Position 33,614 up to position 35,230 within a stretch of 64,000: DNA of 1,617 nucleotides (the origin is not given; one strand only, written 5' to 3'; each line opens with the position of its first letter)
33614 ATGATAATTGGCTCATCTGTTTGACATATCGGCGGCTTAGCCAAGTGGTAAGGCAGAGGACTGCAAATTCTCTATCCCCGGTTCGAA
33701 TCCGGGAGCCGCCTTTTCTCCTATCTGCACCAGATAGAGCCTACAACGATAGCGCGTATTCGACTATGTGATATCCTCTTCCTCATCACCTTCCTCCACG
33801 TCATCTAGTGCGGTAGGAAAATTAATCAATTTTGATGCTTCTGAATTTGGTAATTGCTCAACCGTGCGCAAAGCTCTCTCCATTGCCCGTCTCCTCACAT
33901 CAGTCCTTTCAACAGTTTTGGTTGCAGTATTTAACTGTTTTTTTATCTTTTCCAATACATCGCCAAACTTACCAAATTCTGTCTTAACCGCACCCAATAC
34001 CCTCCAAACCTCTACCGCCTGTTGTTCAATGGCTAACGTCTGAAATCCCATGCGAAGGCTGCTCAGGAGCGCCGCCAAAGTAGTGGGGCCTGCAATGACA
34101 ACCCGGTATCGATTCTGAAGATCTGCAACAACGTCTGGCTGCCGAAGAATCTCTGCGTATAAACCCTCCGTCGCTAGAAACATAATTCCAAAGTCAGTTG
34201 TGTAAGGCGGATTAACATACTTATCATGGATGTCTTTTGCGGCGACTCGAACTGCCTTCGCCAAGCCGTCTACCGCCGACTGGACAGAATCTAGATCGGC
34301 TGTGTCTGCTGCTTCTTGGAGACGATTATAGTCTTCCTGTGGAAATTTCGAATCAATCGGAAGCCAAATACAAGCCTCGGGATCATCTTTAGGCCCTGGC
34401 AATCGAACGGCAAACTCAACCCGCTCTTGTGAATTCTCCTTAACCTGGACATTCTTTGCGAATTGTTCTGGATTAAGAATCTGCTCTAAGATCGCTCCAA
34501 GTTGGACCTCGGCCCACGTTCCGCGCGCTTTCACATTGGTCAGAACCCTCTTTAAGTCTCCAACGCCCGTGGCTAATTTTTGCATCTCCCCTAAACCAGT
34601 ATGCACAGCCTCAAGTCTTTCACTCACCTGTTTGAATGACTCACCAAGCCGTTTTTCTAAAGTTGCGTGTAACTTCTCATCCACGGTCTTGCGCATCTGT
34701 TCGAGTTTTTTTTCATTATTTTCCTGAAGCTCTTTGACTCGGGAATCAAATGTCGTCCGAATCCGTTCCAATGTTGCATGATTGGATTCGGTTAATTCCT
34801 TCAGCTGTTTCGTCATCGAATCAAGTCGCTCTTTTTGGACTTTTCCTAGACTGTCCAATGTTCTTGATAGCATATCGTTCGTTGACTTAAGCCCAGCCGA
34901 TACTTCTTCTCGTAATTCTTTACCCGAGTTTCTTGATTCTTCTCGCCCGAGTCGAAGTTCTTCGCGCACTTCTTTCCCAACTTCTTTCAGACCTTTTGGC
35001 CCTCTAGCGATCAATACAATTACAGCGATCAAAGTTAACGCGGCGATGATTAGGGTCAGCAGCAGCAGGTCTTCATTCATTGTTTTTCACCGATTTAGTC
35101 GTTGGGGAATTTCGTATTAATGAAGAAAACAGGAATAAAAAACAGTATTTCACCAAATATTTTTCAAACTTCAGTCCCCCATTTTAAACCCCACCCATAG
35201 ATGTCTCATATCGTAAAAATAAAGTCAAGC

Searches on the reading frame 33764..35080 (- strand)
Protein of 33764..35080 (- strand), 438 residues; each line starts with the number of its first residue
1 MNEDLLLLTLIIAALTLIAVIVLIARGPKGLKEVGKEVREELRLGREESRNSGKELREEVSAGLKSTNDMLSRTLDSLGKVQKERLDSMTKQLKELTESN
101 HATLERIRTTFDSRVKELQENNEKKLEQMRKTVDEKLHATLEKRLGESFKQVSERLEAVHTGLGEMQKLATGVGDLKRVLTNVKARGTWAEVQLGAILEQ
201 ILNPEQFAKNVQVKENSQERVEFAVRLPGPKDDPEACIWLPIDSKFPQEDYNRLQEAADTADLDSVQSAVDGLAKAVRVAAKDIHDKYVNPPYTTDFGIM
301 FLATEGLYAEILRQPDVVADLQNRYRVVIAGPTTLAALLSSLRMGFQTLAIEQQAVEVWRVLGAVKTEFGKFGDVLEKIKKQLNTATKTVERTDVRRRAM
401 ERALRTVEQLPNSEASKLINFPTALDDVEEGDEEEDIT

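Call 35: search_protein_families(library=pfam, proteins=[window:33764-35080:-], max_evalue=0.001)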
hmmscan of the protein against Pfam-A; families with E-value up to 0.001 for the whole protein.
window:33764-35080:- (438 aa): 3 families
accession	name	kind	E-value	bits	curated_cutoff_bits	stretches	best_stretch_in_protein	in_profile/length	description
PF02646.22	RmuC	-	2.2e-76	257.2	26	1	124-415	1-289/291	RmuC family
PF04513.17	Baculo_PEP_C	-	0.00022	21.7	38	0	108-184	29-105/140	Baculovirus polyhedron envelope protein, PEP, C terminus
PF01442.23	Apolipoprotein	-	0.00036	20.7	90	1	37-165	37-176/190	Apolipoprotein A1/A4/E domain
